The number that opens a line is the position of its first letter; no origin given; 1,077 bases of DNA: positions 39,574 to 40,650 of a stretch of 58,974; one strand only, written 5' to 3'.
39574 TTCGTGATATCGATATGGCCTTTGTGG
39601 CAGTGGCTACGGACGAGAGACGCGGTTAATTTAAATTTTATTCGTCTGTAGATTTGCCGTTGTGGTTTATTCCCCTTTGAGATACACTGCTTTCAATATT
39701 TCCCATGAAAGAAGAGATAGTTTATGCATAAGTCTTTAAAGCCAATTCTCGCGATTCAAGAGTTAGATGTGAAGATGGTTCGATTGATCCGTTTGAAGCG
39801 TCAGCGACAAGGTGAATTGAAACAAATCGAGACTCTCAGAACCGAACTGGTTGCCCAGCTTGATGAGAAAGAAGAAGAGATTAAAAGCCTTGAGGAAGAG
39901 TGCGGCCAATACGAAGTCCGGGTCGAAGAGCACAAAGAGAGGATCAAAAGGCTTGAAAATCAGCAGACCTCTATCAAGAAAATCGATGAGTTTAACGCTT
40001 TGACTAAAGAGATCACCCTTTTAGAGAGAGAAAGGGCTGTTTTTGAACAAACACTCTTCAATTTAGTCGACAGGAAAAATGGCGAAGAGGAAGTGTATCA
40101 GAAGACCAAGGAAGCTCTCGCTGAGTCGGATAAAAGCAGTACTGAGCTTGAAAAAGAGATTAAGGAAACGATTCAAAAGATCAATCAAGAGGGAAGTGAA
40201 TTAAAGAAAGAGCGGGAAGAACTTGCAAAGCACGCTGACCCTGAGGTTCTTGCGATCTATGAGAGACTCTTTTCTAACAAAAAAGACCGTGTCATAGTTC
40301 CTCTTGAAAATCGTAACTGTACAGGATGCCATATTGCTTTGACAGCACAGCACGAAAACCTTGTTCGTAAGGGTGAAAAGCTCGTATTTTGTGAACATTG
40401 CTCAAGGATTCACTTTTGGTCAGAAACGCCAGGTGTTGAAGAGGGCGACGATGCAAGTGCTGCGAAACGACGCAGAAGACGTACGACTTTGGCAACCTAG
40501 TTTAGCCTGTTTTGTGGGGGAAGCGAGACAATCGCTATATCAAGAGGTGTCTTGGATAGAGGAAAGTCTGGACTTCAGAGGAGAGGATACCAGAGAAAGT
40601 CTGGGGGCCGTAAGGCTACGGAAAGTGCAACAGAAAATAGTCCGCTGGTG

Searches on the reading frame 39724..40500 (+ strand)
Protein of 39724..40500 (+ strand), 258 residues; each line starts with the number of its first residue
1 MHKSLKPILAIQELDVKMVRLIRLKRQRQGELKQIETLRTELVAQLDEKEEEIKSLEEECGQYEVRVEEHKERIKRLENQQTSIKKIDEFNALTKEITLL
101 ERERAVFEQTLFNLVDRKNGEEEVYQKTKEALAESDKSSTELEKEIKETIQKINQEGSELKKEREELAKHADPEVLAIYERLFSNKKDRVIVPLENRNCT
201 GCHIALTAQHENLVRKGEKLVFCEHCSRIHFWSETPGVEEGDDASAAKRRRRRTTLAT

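Call 64: search_protein_families(library=pfam, proteins=[window:39724-40500:+], max_evalue=0.0001)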
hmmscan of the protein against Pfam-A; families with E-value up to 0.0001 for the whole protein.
window:39724-40500:+ (258 aa): 2 families
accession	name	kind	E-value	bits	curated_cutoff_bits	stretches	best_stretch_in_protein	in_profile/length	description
PF24481.2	CT398_CC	-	1.7e-11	44.8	27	1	12-185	2-178/180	CT398-like coiled coil hairpin domain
PF02591.20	Zn_ribbon_9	-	1.6e-10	41.3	29.1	1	199-229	2-32/33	C4-type zinc ribbon domain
